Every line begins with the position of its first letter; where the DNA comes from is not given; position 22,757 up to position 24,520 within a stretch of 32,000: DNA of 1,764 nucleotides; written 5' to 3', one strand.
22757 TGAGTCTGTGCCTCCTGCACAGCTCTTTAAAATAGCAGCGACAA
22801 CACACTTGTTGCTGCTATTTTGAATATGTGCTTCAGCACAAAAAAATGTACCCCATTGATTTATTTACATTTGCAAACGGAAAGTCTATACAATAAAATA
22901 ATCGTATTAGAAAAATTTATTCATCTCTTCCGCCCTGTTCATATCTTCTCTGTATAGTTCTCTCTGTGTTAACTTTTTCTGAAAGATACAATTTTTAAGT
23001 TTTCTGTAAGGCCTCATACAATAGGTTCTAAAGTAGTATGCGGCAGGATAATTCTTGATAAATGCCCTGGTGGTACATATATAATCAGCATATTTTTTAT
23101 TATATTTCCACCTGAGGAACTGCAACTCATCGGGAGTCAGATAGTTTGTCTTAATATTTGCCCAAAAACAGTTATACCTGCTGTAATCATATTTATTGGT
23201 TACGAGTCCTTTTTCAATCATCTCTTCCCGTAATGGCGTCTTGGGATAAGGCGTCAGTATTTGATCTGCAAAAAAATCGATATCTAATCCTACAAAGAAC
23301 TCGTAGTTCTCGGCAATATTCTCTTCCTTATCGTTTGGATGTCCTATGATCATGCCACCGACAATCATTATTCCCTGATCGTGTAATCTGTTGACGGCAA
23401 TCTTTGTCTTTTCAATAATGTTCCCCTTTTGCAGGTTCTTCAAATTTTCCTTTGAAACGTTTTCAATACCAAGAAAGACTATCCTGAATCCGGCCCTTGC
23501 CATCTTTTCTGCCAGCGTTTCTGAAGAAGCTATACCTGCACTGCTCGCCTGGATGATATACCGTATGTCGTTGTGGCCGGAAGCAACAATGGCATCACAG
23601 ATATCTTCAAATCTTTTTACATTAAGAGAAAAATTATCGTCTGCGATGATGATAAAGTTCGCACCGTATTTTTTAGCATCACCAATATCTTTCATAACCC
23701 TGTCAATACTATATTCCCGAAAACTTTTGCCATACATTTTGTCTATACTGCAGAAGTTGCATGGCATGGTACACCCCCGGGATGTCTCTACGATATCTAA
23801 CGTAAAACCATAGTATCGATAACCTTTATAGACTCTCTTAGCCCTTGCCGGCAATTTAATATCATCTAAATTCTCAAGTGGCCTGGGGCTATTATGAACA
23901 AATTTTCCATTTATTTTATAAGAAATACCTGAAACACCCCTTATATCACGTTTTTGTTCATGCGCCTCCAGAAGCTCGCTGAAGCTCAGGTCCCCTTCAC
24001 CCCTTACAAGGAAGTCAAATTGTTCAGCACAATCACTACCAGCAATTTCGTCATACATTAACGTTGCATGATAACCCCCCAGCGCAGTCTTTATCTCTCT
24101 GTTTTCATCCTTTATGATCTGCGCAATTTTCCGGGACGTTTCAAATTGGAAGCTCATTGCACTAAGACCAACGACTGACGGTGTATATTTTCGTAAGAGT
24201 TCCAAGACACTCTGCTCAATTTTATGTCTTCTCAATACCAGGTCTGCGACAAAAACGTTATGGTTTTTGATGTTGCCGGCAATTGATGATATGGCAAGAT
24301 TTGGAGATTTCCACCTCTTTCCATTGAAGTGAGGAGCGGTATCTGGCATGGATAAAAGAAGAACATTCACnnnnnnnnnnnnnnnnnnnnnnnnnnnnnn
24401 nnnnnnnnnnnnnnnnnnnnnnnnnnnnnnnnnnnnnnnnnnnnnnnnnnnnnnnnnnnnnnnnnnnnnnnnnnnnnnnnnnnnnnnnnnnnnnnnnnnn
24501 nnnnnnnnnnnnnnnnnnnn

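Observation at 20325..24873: Four-gene Fe-S/radical cassette with no recognisable substrate gene: nitroreductase, B12-rSAM, DUF362-ferredoxin, SPASM/twitch-rSAM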

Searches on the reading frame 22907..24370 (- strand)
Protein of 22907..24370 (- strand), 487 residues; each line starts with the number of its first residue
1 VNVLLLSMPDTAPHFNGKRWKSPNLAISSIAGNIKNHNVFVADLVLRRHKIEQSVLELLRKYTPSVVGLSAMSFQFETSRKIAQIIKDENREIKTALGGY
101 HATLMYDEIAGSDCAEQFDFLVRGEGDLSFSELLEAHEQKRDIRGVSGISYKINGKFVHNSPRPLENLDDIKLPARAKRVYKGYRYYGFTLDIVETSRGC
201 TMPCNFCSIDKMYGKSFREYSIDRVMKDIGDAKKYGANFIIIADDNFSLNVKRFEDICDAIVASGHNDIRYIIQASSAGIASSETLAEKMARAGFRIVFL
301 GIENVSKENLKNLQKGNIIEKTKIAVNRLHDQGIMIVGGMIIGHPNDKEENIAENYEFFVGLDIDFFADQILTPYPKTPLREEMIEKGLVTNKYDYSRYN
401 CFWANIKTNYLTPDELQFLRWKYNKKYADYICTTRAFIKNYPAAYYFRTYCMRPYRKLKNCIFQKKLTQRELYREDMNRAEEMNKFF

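Call 3: search_protein_families(library=pfam, proteins=[window:22907-24370:-], max_evalue=0.01)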
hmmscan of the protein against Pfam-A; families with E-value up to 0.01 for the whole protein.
window:22907-24370:- (487 aa): 2 families
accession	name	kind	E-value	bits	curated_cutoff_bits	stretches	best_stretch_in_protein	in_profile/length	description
PF04055.27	Radical_SAM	-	2.8e-19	70.3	29.5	1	194-358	1-165/166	Radical SAM superfamily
PF02310.24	B12-binding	-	2.6e-16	60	32.1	1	23-133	13-120/121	B12 binding domain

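Call 4: search_protein_families(library=ncbifam, proteins=[window:22907-24370:-], max_evalue=0.01)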
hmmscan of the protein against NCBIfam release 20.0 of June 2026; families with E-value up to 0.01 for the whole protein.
window:22907-24370:- (487 aa): 29 families (the best 25 are shown)
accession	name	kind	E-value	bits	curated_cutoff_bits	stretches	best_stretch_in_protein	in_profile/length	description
TIGR02026.1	BchE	equivalog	2.1e-52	178.6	481.35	1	23-439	21-435/497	magnesium-protoporphyrin IX monomethyl ester anaerobic oxidative cyclase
TIGR03471.1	HpnJ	equivalog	2e-34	119.3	577.6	1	49-394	57-397/472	hopanoid biosynthesis associated radical SAM protein HpnJ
NF050148.1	rSAM_ApyD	equivalog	5e-33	114.4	750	1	57-358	69-362/645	RiPP biosynthesis radical SAM protein ApyD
TIGR04367.1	HpnR_B12_rSAM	equivalog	1.2e-30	106.5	650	1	31-401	29-387/490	hopanoid C-3 methylase HpnR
TIGR04479.1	bcpD_PhpK_rSAM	subfamily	1.2e-30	106.4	600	1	24-397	72-444/504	PhpK family radical SAM P-methyltransferase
TIGR04014.1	B12_SAM_MJ_0865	equivalog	9e-27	93.9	360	1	47-387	22-361/434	methyl-coenzyme M reductase glutamine C-methyltransferase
TIGR03975.1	rSAM_ocin_1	subfamily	3.9e-26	91.7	281.85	1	54-357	119-425/606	RiPP maturation radical SAM C-methyltransferase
NF033712.0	B12_rSAM_KedN5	subfamily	2.7e-25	88.6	700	1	53-405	52-412/624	KedN5 family methylcobalamin-dependent radical SAM C-methyltransferase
NF038361.1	rSAM_Sden_1168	equivalog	3e-25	88.8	575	1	37-393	114-482/560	Sden_1168 family B12-binding radical SAM P-methyltransferase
TIGR04013.1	B12_SAM_MJ_1487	hypoth_equivalog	1.3e-22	80.2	251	2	46-238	26-198/382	TIGR04013 family B12-binding domain/radical SAM domain-containing protein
TIGR04072.2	rSAM_ladder_B12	equivalog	1.3e-20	73.5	360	1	37-395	33-383/443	lipid biosynthesis B12-binding/radical SAM protein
NF033070.1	rSAM_AprD4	equivalog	4.4e-15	55.5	500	1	168-417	170-421/456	AprD4 family radical SAM diol-dehydratase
NF040542.1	rSAM_RCCLKC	equivalog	2.7e-14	53.2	450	1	66-365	51-353/423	arsinothricin biosynthesis radical SAM protein ArsL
NF040546.1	rSAM_CUAEP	equivalog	8e-14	51.2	500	1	79-342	64-321/468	CUAEP/CCAEP-tail radical SAM (seleno)protein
TIGR04385.1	B12_rSAM_cofa1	equivalog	5.1e-11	42.4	450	1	39-358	38-360/438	B12 lower ligand biosynthesis radical SAM protein BzaD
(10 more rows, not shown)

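Call 10: find_homologous_proteins(query=window:22907-24370:-, max_evalue=1e-20)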
Query window:22907-24370:- (487 aa): 4988 proteins with E <= 1e-20 among 8000 candidates; the best 120 are listed.
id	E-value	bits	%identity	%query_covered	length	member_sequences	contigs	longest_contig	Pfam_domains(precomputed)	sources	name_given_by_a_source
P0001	0.0e+0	1120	100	100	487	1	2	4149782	PF04055.28,PF02310.25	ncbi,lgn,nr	ncbi:MAG: B12-binding domain-containing radical SAM protein [Candidatus Scalindua sp.]|nr:B12-bindin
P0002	0.0e+0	1012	90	100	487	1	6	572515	PF04055.28,PF02310.25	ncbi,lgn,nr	ncbi:MAG: radical SAM protein [Candidatus Scalindua sp. AMX11]|nr:MAG: radical SAM protein [Candidat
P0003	0.0e+0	1009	90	100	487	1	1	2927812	PF04055.28,PF02310.25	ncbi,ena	-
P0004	4.3e-273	925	82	100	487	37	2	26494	PF04055.28,PF02310.25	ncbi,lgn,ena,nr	ncbi:MAG TPA: radical SAM protein [Candidatus Scalindua sp.]|nr:radical SAM protein [Candidatus Scal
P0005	2.6e-264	896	80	100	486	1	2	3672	PF04055.28,PF02310.25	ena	-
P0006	4.9e-262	888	81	99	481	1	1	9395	PF04055.28,PF02310.25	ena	-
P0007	4.4e-260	882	79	99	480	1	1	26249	PF04055.28,PF02310.25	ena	-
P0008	5.7e-260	881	78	99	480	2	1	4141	PF04055.28,PF02310.25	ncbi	-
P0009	5.8e-259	878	78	99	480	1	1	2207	PF04055.28,PF02310.25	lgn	-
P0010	1.1e-251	854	76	99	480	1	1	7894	PF04055.28,PF02310.25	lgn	-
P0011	4.7e-242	822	71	100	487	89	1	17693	PF04055.28,PF02310.25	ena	-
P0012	6.3e-242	822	71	100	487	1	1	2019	PF04055.28,PF02310.25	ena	-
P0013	7.9e-241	818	71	100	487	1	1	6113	PF04055.28,PF02310.25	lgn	-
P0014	1.0e-240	818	70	100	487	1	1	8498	PF04055.28,PF02310.25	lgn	-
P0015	2.0e-240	817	70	100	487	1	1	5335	PF04055.28,PF02310.25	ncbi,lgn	ncbi:MAG: B12-binding domain-containing radical SAM protein [Candidatus Brocadia sp.]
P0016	7.2e-240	815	70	100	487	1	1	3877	PF04055.28,PF02310.25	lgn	-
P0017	1.0e-239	815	70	100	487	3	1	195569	PF04055.28,PF02310.25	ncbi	ncbi:MAG: cobalamin B12-binding domain-containing protein [Candidatus Brocadia sp.]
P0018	1.2e-239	814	71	100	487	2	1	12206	PF04055.28,PF02310.25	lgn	-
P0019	2.2e-239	813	70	100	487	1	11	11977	PF04055.28,PF02310.25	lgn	-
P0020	2.3e-239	813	70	100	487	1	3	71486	PF04055.28,PF02310.25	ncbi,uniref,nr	ncbi:B12-binding domain-containing radical SAM protein [Candidatus Brocadia sapporoensis]|uniref:B12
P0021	3.7e-239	813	70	100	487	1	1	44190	PF04055.28,PF02310.25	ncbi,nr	ncbi:MAG: B12-binding domain-containing radical SAM protein [Candidatus Kuenenia sp.]|nr:B12-binding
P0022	1.1e-238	811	70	100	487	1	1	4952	PF04055.28,PF02310.25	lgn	-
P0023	2.0e-238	810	70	100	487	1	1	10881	PF04055.28,PF02310.25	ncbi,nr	ncbi:MAG: B12-binding domain-containing radical SAM protein [Candidatus Brocadia sp. WS118]|nr:MAG: 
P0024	2.3e-238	810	70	100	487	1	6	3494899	PF04055.28,PF02310.25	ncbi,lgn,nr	ncbi:MAG: cobalamin B12-binding domain-containing protein [Planctomycetia bacterium]|nr:cobalamin-de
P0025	4.2e-238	809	70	100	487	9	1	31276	PF04055.28,PF02310.25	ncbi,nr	ncbi:MAG: cobalamin-dependent protein [Planctomycetota bacterium]|nr:cobalamin-dependent protein [Pl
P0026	5.8e-238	809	70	100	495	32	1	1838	PF04055.28,PF02310.25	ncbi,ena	ncbi:MAG: radical SAM protein [Planctomycetota bacterium]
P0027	9.2e-238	808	70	100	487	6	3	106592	PF04055.28,PF02310.25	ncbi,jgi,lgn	-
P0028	1.2e-237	808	70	100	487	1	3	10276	PF04055.28,PF02310.25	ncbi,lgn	-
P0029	1.3e-237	808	70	100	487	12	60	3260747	PF04055.28,PF02310.25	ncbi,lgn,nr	ncbi:Ribosomal protein S12 methylthiotransferase RimO [Candidatus Brocadiaceae bacterium B188]|nr:co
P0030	4.6e-237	806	69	100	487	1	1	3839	PF04055.28,PF02310.25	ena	-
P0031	4.8e-237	806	70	100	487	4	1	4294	PF04055.28,PF02310.25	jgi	-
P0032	1.0e-236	805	70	100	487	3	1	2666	PF04055.28,PF02310.25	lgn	-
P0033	1.1e-236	805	68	100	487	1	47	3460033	PF04055.28,PF02310.25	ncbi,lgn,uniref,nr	ncbi:MAG: B12-binding domain-containing radical SAM protein [Candidatus Loosdrechtia sp.]|uniref:B12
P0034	1.4e-236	804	69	100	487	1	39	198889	PF04055.28,PF02310.25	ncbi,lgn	-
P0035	1.5e-236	804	70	99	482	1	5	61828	PF04055.28,PF02310.25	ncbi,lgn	-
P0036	1.6e-236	804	70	100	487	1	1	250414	PF04055.28,PF02310.25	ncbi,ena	-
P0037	1.8e-236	804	70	99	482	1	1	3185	PF04055.28,PF02310.25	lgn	-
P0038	1.9e-236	804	70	100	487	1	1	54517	PF04055.28,PF02310.25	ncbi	ncbi:MAG: radical SAM protein [Candidatus Brocadiaceae bacterium]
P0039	3.0e-236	803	69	100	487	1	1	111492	PF04055.28,PF02310.25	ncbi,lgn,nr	ncbi:MAG: radical SAM protein [Candidatus Brocadia sp.]|nr:radical SAM protein [Candidatus Brocadia 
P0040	4.2e-236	803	69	100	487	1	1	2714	PF04055.28,PF02310.25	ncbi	ncbi:MAG TPA: B12-binding domain-containing radical SAM protein [Candidatus Brocadiaceae bacterium]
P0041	5.3e-236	802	70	99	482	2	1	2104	PF04055.28,PF02310.25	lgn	-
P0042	7.3e-236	802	70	99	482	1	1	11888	PF04055.28,PF02310.25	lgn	-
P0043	9.8e-236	801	69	100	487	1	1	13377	PF04055.28,PF02310.25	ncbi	-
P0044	1.2e-235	801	69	100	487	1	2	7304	PF04055.28,PF02310.25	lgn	-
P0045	1.2e-235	801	70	99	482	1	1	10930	PF04055.28,PF02310.25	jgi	-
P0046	1.5e-235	801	70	99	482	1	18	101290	PF04055.28,PF02310.25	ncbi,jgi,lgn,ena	-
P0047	2.2e-235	800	70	100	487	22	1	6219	PF04055.28,PF02310.25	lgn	-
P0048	7.3e-235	799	69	100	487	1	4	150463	PF04055.28,PF02310.25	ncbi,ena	-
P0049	8.6e-235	798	70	100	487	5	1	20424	PF04055.28,PF02310.25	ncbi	-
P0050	1.4e-234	798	70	99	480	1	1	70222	PF04055.28,PF02310.25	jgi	-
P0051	1.6e-234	797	70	99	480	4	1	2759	PF04055.28,PF02310.25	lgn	-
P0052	1.9e-234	797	68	100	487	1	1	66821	PF04055.28,PF02310.25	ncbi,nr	ncbi:MAG: radical SAM protein [wastewater metagenome]|nr:radical SAM protein [Candidatus Loosdrechti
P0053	2.2e-234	797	69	100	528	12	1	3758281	PF04055.28,PF02310.25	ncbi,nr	ncbi:MAG: radical SAM protein [Candidatus Jettenia sp. CY-1]|nr:MAG: radical SAM protein [Candidatus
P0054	2.4e-234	797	69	100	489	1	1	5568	PF04055.28,PF02310.25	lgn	-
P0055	3.7e-234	796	68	100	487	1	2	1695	PF04055.28,PF02310.25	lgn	-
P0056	7.9e-234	795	69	100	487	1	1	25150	PF04055.28,PF02310.25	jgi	jgi:anaerobic magnesium-protoporphyrin IX monomethyl ester cyclase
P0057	4.1e-233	793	69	100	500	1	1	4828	PF04055.28,PF02310.25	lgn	-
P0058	4.4e-233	793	69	100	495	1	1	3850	PF04055.28,PF02310.25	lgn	-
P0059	9.7e-233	792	70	100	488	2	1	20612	PF04055.28,PF02310.25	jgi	-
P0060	6.7e-232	789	68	100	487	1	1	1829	PF04055.28,PF02310.25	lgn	-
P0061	1.9e-231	787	68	100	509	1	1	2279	PF04055.28,PF02310.25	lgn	-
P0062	6.7e-231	785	69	99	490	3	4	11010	PF04055.28,PF02310.25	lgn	-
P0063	6.3e-230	782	70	99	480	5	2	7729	PF04055.28,PF02310.25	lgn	-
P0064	3.1e-229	780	68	99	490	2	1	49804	PF04055.28,PF02310.25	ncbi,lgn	-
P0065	4.2e-229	780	68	100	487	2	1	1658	PF04055.28,PF02310.25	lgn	-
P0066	9.7e-229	778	68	99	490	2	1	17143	PF04055.28,PF02310.25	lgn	-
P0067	1.6e-227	774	67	100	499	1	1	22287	PF04055.28,PF02310.25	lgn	-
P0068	1.1e-225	768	67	100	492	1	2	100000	PF04055.28,PF02310.25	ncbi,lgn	-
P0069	2.7e-225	767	66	100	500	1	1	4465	PF04055.28,PF02310.25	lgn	-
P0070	3.3e-224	763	67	99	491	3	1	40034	PF04055.28,PF02310.25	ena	-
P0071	1.3e-223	761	68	100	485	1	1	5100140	PF04055.28,PF02310.25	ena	-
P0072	1.0e-220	752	64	100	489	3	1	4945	PF04055.28,PF02310.25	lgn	-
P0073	1.7e-220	751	64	100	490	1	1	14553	PF04055.28,PF02310.25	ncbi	ncbi:MAG: B12-binding domain-containing radical SAM protein [Candidatus Brocadiales bacterium]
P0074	4.3e-218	743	64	100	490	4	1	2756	PF04055.28,PF02310.25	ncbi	-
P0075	8.7e-218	742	64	100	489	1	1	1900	PF04055.28,PF02310.25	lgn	-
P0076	3.6e-214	730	63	100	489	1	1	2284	PF04055.28,PF02310.25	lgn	-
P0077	1.3e-211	722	63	100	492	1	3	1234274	PF04055.28,PF02310.25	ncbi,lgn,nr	ncbi:MAG TPA: B12-binding domain-containing radical SAM protein [Candidatus Brocadiia bacterium]|nr:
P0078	3.9e-211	720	65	100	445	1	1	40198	PF04055.28,PF02310.25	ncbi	-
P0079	2.4e-202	691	60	100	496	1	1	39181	PF04055.28,PF02310.25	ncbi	ncbi:MAG: B12-binding domain-containing radical SAM protein [Candidatus Brocadiales bacterium]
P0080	1.6e-201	689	61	100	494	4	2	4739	PF04055.28,PF02310.25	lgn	-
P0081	3.6e-200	684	60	100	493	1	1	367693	PF04055.28,PF02310.25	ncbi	-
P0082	2.0e-198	678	59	100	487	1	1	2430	PF04055.28,PF02310.25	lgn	-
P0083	9.8e-198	676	58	100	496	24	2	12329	PF04055.28,PF02310.25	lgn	-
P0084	2.1e-196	672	60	100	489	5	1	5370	PF04055.28,PF02310.25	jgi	jgi:radical SAM superfamily enzyme YgiQ (UPF0313 family)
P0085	4.2e-196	671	58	100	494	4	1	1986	PF04055.28,PF02310.25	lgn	-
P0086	7.2e-196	670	58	100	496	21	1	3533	PF04055.28,PF02310.25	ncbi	ncbi:MAG: radical SAM protein [Planctomycetota bacterium]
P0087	1.9e-194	665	59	100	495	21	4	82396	PF04055.28,PF02310.25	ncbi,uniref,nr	ncbi:MAG TPA: B12-binding domain-containing radical SAM protein [Candidatus Tripitaka californicus]|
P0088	2.0e-194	665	59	100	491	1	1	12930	PF04055.28,PF02310.25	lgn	-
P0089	5.6e-194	664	58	100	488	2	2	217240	PF04055.28,PF02310.25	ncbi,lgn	-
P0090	9.6e-194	663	58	100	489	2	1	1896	PF04055.28,PF02310.25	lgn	-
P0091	1.6e-193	662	58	100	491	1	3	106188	PF04055.28,PF02310.25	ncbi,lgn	-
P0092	1.4e-192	659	59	98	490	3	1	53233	PF04055.28,PF02310.25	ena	-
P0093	1.6e-192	659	58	100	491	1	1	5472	PF04055.28,PF02310.25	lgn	-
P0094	2.4e-192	658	58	99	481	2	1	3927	PF04055.28,PF02310.25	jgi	jgi:radical SAM superfamily enzyme YgiQ (UPF0313 family)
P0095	2.8e-192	658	59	100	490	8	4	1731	PF04055.28,PF02310.25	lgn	-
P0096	2.9e-192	658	59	100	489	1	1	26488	PF04055.28,PF02310.25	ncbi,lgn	ncbi:MAG: B12-binding domain-containing radical SAM protein [Candidatus Scalinduaceae bacterium]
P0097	3.1e-192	658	57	100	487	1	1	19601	PF04055.28,PF02310.25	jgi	jgi:radical SAM superfamily enzyme YgiQ (UPF0313 family)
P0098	2.0e-191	655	58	100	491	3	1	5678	PF04055.28,PF02310.25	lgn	-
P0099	2.9e-191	655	57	100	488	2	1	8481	PF04055.28,PF02310.25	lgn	-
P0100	6.6e-191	654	58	100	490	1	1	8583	PF04055.28,PF02310.25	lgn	-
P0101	7.5e-191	653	58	100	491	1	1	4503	PF04055.28,PF02310.25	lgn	-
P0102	7.6e-191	653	58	100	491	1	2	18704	PF04055.28,PF02310.25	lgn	-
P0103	7.9e-191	653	58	100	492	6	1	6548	PF04055.28,PF02310.25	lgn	-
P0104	2.0e-190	652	57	100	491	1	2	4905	PF04055.28,PF02310.25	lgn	-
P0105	2.7e-190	652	57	100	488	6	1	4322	PF04055.28,PF02310.25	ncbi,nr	ncbi:MAG: B12-binding domain-containing radical SAM protein [Candidatus Brocadia sp. WS118]|nr:MAG: 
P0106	3.1e-190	651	58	98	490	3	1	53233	PF04055.28,PF02310.25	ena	-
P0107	3.2e-190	651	57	100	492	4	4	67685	PF04055.28,PF02310.25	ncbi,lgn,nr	ncbi:MAG: B12-binding domain-containing radical SAM protein [Candidatus Brocadia sp.]|nr:B12-binding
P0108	7.4e-190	650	57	100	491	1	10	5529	PF04055.28,PF02310.25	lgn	-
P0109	7.9e-190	650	57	100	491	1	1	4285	PF04055.28,PF02310.25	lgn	-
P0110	8.6e-190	650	57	100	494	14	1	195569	PF04055.28,PF02310.25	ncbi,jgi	ncbi:MAG: B12-binding domain-containing radical SAM protein [Candidatus Brocadia sp.]|jgi:radical SA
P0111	1.6e-189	649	56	100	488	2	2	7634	PF04055.28,PF02310.25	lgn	-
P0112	2.1e-189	649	57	100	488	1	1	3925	PF04055.28,PF02310.25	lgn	-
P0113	2.2e-189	649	58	100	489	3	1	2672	PF04055.28,PF02310.25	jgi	jgi:radical SAM superfamily enzyme YgiQ (UPF0313 family)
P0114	2.4e-189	649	58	99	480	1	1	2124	PF04055.28,PF02310.25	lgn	-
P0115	2.7e-189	648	57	98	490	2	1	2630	PF04055.28,PF02310.25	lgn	-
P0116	2.7e-189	648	57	100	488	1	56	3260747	PF04055.28,PF02310.25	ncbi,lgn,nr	ncbi:coproporphyrinogen III oxidase [Candidatus Brocadiaceae bacterium B188]|nr:B12-binding domain-c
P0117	2.9e-189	648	57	100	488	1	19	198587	PF04055.28,PF02310.25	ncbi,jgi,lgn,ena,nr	ncbi:MAG: B12-binding domain-containing radical SAM protein [Candidatus Brocadia sp. UTAMX1]|nr:MAG:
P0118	4.0e-189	648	57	99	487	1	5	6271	PF04055.28,PF02310.25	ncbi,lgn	-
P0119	4.9e-189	647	56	100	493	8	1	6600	PF04055.28,PF02310.25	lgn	-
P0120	5.4e-189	647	57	100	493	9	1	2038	PF04055.28,PF02310.25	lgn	-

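Call 15: find_encoding_contigs(protein=P0029, flank=10000, max_places=2)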
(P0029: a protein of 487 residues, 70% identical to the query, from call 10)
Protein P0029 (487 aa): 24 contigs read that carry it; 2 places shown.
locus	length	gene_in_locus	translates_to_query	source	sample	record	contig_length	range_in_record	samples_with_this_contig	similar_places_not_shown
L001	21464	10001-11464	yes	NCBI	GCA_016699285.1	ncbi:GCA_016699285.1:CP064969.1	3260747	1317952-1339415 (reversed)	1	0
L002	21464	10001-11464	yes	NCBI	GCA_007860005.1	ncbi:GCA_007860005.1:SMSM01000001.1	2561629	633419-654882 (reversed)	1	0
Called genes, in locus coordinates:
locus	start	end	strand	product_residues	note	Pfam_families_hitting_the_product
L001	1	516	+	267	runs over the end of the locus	PF00512:HisKA, PF02518:HATPase_c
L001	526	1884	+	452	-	PF00072:Response_reg, PF00158:Sigma54_activat, PF14532:Sigma54_activ_2, PF07724:AAA_2 (weak), PF07728:AAA_5 (weak), PF25601:AAA_lid_14, PF02954:HTH_8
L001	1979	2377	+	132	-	-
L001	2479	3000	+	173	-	PF00578:AhpC-TSA, PF08534:Redoxin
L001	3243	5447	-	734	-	PF01590:GAF (weak), PF13185:GAF_2, PF01590:GAF (weak), PF00990:GGDEF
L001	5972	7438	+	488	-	PF02310:B12-binding, PF04055:Radical_SAM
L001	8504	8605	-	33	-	-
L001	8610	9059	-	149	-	PF01610:DDE_Tnp_ISL3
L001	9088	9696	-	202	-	PF14690:Zn_ribbon_ISL3, PF13542:HTH_Tnp_ISL3 (weak)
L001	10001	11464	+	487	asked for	PF02310:B12-binding, PF04055:Radical_SAM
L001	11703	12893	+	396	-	PF04015:DUF362, PF00037:Fer4 (faint), PF12837:Fer4_6 (weak), PF13237:Fer4_10 (faint)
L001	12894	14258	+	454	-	PF03448:MgtE_N, PF00571:CBS, PF01769:MgtE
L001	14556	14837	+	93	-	-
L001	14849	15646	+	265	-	-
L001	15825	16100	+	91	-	-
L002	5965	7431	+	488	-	PF02310:B12-binding, PF04055:Radical_SAM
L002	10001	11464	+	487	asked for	PF02310:B12-binding, PF04055:Radical_SAM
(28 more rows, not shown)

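Call 16: find_encoding_contigs(protein=P0021, flank=10000, max_places=2)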
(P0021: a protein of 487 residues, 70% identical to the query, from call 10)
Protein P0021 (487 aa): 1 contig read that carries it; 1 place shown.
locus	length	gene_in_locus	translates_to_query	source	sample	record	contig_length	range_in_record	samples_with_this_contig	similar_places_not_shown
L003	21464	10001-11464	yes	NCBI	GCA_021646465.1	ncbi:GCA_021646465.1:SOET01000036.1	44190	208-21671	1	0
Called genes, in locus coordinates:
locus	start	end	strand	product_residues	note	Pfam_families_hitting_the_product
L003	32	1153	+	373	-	PF04055:Radical_SAM, PF19288:CofH_C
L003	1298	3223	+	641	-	PF00724:Oxidored_FMN, PF00890:FAD_binding_2, PF01266:DAO (weak), PF03486:HI0933_like (weak), PF07992:Pyr_redox_2, PF12831:FAD_oxidored, PF13450:NAD_binding_8, PF00070:Pyr_redox (weak), +2 more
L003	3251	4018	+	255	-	PF23023:Anti-Pycsar_Apyc1, PF00753:Lactamase_B, PF12706:Lactamase_B_2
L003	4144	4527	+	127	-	PF04277:OAD_gamma (weak)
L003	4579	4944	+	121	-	PF25917:BSH_RND (faint), PF25984:BSH_YknX (faint), PF25919:BSH_CusB (faint), PF25973:BSH_CzcB (faint), PF00364:Biotin_lipoyl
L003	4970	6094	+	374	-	PF03977:OAD_beta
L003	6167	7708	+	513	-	PF02310:B12-binding (faint), PF04055:Radical_SAM, PF13282:DUF4070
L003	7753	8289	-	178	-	PF01613:Flavin_Reduct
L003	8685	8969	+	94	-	-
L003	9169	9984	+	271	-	PF02163:Peptidase_M50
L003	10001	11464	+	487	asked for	PF02310:B12-binding, PF04055:Radical_SAM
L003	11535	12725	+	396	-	PF04015:DUF362, PF00037:Fer4 (faint), PF12837:Fer4_6 (weak), PF13237:Fer4_10 (faint)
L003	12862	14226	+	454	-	PF03448:MgtE_N, PF00571:CBS, PF01769:MgtE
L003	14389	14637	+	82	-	-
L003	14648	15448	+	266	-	-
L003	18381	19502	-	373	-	PF04055:Radical_SAM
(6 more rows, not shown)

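Call 17: find_encoding_contigs(protein=P0116, flank=10000, max_places=2)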
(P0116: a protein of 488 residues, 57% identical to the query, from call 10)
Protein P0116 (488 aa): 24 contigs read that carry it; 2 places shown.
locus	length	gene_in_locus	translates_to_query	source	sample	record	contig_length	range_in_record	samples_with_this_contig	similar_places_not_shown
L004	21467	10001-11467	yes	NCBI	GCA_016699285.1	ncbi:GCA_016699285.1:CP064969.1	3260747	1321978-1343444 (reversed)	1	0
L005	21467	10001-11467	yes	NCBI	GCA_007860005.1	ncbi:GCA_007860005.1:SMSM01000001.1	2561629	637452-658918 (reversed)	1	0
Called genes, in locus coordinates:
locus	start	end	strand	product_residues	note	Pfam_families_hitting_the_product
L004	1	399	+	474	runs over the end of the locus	PF00027:cNMP_binding, PF08668:HDOD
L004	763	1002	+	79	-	PF00312:Ribosomal_S15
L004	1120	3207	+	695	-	PF01138:RNase_PH, PF03725:RNase_PH_C, PF03726:PNPase, PF01138:RNase_PH, PF07650:KH_2 (weak), PF00013:KH_1, PF22675:KH-I_KHDC4-BBP (weak), PF00575:S1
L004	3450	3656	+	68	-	PF00313:CSD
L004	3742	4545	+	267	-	PF00512:HisKA, PF02518:HATPase_c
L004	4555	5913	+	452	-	PF00072:Response_reg, PF00158:Sigma54_activat, PF14532:Sigma54_activ_2, PF07724:AAA_2 (weak), PF07728:AAA_5 (weak), PF25601:AAA_lid_14, PF02954:HTH_8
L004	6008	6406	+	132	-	-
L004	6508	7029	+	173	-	PF00578:AhpC-TSA, PF08534:Redoxin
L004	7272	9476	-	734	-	PF01590:GAF (weak), PF13185:GAF_2, PF01590:GAF (weak), PF00990:GGDEF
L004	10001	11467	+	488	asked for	PF02310:B12-binding, PF04055:Radical_SAM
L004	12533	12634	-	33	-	-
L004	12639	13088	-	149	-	PF01610:DDE_Tnp_ISL3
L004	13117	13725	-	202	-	PF14690:Zn_ribbon_ISL3, PF13542:HTH_Tnp_ISL3 (weak)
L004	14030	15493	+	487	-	PF02310:B12-binding, PF04055:Radical_SAM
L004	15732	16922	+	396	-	PF04015:DUF362, PF00037:Fer4 (faint), PF12837:Fer4_6 (weak), PF13237:Fer4_10 (faint)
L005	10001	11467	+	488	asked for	PF02310:B12-binding, PF04055:Radical_SAM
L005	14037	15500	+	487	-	PF02310:B12-binding, PF04055:Radical_SAM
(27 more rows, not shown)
